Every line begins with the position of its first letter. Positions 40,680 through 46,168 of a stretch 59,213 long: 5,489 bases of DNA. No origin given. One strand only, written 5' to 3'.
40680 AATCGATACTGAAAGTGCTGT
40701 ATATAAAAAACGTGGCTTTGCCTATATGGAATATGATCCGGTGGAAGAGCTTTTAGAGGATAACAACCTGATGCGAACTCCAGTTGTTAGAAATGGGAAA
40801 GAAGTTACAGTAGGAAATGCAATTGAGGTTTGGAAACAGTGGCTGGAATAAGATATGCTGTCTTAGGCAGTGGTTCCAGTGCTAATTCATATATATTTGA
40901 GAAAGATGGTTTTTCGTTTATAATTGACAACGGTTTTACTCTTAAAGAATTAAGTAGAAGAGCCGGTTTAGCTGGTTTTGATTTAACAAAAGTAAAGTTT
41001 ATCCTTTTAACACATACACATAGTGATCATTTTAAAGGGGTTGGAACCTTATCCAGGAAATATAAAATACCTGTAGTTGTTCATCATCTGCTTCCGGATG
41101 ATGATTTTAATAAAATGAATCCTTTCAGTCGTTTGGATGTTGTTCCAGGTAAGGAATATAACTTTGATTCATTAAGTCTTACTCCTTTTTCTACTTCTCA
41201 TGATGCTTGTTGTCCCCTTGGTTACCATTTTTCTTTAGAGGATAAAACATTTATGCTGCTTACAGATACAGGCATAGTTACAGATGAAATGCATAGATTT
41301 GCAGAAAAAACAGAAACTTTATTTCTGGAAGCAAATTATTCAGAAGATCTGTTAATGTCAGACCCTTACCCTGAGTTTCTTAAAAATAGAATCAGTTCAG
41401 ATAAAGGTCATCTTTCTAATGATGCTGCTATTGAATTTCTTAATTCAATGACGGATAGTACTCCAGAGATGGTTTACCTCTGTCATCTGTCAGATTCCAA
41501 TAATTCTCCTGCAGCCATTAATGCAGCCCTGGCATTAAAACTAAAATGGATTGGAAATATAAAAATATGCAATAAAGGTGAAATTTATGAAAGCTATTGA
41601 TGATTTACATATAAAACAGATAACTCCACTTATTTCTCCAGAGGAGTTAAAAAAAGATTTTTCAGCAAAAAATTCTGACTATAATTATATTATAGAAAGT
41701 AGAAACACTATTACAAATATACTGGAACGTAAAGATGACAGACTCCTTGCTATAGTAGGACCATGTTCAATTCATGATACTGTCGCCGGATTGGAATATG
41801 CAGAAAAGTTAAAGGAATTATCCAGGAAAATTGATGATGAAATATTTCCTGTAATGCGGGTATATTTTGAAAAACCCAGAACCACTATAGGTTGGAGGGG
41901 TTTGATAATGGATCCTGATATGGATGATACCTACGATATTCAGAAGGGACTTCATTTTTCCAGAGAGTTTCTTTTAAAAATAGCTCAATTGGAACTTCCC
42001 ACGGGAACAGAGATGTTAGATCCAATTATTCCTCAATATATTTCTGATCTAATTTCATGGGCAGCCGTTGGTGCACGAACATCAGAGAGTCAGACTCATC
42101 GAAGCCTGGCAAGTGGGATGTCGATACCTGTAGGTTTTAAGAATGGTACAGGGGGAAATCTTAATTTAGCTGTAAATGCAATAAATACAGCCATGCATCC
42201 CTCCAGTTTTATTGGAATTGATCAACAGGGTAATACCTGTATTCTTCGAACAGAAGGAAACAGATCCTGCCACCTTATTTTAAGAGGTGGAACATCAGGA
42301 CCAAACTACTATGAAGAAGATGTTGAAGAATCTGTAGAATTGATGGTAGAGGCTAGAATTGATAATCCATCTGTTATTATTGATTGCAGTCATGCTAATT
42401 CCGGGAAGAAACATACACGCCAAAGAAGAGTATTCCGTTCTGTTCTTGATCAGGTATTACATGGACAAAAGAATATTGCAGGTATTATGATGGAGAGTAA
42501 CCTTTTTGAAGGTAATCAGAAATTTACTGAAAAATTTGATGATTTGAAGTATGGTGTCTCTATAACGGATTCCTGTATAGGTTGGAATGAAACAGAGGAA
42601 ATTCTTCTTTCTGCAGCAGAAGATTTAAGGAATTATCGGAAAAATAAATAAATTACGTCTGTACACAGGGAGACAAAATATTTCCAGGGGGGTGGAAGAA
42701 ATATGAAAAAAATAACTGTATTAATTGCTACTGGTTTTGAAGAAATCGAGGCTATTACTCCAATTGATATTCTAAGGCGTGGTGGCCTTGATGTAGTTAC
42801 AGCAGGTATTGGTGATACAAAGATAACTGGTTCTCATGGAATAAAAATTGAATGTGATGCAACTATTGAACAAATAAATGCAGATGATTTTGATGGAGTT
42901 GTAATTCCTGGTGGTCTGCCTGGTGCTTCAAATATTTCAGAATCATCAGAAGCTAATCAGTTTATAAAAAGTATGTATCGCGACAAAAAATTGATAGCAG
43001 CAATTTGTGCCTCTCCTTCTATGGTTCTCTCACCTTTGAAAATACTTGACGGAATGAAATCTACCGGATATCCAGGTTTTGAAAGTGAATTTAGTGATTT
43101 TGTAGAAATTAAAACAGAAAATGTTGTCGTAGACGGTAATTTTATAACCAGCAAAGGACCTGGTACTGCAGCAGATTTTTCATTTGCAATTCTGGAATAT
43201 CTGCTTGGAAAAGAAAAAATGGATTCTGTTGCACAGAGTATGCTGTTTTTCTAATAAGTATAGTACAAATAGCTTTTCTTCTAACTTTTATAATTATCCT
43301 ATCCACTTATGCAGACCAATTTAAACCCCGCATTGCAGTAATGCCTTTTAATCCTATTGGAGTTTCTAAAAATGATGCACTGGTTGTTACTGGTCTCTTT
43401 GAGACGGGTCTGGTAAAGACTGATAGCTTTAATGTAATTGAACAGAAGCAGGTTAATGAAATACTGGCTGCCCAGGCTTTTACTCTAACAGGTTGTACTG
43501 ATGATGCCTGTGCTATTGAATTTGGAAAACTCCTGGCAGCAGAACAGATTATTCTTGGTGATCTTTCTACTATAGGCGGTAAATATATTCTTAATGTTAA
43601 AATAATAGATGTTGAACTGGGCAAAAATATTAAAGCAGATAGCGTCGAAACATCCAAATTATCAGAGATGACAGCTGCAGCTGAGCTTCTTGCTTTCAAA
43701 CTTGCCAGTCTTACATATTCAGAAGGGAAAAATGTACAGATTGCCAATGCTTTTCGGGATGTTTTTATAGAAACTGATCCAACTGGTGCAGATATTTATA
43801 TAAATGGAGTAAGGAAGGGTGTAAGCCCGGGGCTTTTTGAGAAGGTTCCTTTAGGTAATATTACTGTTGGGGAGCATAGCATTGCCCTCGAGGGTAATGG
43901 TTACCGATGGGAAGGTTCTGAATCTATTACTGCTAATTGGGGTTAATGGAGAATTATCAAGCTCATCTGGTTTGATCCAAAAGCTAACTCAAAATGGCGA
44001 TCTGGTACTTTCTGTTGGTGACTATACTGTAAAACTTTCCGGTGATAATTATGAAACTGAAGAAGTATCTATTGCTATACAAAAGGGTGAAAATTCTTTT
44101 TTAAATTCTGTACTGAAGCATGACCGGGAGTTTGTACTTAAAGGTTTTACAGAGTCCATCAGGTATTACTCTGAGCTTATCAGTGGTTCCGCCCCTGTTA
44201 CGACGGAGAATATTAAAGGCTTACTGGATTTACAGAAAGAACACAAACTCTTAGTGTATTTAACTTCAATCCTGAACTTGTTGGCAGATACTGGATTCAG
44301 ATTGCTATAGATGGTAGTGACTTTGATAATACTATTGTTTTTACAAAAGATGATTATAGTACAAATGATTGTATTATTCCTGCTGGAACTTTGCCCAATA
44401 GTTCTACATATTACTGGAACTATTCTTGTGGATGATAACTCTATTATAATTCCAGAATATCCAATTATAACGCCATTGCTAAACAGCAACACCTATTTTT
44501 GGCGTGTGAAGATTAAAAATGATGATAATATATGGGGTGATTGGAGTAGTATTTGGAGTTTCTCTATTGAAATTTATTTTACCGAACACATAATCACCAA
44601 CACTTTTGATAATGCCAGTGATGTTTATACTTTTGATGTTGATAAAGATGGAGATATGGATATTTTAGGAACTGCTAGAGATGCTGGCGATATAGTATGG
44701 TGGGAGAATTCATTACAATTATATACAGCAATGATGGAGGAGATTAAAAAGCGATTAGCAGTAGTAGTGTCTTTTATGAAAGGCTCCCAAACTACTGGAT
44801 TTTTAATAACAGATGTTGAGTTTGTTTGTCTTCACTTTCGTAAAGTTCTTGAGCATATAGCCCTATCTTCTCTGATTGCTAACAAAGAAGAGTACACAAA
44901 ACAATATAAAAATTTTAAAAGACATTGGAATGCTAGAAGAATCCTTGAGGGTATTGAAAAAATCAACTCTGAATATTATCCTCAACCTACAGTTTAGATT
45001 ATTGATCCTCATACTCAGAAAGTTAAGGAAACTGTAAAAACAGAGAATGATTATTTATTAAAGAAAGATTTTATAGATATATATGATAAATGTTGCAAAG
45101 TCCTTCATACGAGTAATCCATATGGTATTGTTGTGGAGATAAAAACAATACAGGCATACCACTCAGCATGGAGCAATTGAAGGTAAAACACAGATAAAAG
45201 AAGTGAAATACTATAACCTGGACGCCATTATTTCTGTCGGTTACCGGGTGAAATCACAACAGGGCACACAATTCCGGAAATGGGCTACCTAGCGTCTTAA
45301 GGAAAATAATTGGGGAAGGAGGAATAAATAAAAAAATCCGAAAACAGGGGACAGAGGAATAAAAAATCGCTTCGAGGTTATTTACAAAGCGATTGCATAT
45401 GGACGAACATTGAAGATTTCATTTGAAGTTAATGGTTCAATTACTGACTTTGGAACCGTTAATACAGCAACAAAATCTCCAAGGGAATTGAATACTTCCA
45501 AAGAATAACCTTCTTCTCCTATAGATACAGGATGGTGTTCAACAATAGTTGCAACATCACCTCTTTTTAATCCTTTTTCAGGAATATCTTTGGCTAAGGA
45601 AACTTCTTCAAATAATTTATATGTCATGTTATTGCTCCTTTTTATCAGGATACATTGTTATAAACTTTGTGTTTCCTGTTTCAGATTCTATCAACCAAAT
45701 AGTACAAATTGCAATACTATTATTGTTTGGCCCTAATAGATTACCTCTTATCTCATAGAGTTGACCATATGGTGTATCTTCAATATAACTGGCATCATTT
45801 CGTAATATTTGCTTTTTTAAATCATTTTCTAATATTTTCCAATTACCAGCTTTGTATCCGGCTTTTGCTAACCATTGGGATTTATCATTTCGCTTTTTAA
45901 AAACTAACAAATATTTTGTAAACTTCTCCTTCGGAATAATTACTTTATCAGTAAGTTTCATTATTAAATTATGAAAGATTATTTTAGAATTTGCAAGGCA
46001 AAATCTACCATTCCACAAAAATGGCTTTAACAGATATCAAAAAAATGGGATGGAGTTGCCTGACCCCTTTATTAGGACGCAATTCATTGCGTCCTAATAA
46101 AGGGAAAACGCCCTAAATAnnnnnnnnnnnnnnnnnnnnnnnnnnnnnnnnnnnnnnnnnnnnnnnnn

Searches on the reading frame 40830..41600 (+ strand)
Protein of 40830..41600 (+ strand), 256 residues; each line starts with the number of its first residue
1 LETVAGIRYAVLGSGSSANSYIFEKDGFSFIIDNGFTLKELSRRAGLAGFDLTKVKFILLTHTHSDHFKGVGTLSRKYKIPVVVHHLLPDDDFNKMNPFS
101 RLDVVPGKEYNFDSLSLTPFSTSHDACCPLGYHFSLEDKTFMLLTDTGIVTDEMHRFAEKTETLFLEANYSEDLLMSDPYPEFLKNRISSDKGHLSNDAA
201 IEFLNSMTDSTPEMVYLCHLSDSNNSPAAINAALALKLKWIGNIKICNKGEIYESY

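Call 95: search_protein_families(library=pfam, max_evalue=0.00001, proteins=[window:40830-41600:+])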
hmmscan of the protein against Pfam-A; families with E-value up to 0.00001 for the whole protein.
window:40830-41600:+ (256 aa): 2 families
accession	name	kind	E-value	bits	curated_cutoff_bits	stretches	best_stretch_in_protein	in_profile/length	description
PF12706.13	Lactamase_B_2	-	2.3e-17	63.7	27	1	32-219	5-199/200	Beta-lactamase superfamily domain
PF00753.33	Lactamase_B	-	2.3e-12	47.7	22.7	1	16-96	4-85/196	Metallo-beta-lactamase superfamily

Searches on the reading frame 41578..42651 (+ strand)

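Call 95: search_protein_families(library=pfam, max_evalue=0.00001, proteins=[window:41578-42651:+])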
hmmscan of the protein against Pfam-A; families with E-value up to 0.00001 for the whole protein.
window:41578-42651:+ (357 aa): 1 family
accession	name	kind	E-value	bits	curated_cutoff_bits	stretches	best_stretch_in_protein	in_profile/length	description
PF00793.26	DAHP_synth_1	-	1.1e-79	267.6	25.5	1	47-342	9-268/270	DAHP synthetase I family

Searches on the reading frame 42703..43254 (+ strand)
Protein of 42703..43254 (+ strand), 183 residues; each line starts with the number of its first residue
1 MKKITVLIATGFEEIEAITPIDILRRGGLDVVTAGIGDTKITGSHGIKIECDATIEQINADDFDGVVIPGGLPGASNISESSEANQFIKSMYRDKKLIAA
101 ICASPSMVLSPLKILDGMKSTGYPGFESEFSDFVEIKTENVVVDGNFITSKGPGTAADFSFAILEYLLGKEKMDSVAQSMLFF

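Call 95: search_protein_families(library=pfam, max_evalue=0.00001, proteins=[window:42703-43254:+])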
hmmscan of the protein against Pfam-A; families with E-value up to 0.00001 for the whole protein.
window:42703-43254:+ (183 aa): 1 family
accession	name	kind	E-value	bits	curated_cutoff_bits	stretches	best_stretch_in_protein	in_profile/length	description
PF01965.30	DJ-1_PfpI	-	9.3e-47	159.3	26.6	1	2-165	1-164/165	DJ-1/PfpI family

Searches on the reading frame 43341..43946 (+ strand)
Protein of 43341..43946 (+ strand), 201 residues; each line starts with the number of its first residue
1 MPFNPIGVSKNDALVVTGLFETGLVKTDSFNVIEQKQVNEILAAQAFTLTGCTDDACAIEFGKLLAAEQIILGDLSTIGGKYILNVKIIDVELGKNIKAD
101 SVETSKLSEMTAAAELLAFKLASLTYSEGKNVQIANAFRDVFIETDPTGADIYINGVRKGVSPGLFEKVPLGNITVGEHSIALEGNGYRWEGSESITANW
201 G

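Call 79: search_protein_families(library=pfam, max_evalue=0.01, proteins=[window:43341-43946:+])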
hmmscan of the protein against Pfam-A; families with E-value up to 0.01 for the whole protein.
window:43341-43946:+ (201 aa): 2 families
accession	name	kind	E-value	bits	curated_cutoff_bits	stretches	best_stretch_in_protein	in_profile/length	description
PF08308.17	PEGA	-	1.4e-06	28.5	20.8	1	140-189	3-47/71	PEGA domain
PF03783.19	CsgG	-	0.00014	21.7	20.8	1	17-75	41-98/210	Curli production assembly/transport component CsgG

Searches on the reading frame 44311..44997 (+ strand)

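Call 79: search_protein_families(library=pfam, max_evalue=0.01, proteins=[window:44311-44997:+])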
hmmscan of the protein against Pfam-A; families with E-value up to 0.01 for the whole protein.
window:44311-44997:+ (228 aa): 2 families
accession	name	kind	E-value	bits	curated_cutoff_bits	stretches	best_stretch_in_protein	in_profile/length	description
PF25788.1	Ig_Rha78A_N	-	0.0021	18.7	27.4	1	49-86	65-101/105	Rha78A-like, N-terminal immunoglobulin domain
PF13517.12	FG-GAP_3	-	0.0031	18.5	26.9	1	90-119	31-60/61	FG-GAP-like repeat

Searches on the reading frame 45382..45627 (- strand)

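Call 79: search_protein_families(library=pfam, max_evalue=0.01, proteins=[window:45382-45627:-])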
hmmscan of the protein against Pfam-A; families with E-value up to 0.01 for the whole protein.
window:45382-45627:- (81 aa): 1 family
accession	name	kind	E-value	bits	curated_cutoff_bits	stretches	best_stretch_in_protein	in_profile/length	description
PF16277.11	DUF4926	-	8.9e-13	47.9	29.1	1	5-64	1-56/57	Domain of unknown function (DUF4926)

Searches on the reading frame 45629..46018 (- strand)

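Call 79: search_protein_families(library=pfam, max_evalue=0.01, proteins=[window:45629-46018:-])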
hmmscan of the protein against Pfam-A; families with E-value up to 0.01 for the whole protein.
window:45629-46018:- (129 aa): 1 family
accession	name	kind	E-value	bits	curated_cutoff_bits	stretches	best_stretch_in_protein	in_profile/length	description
PF21814.2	DUF6883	-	1.4e-21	77.2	27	1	23-126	5-110/110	Domain of unknown function (DUF6883)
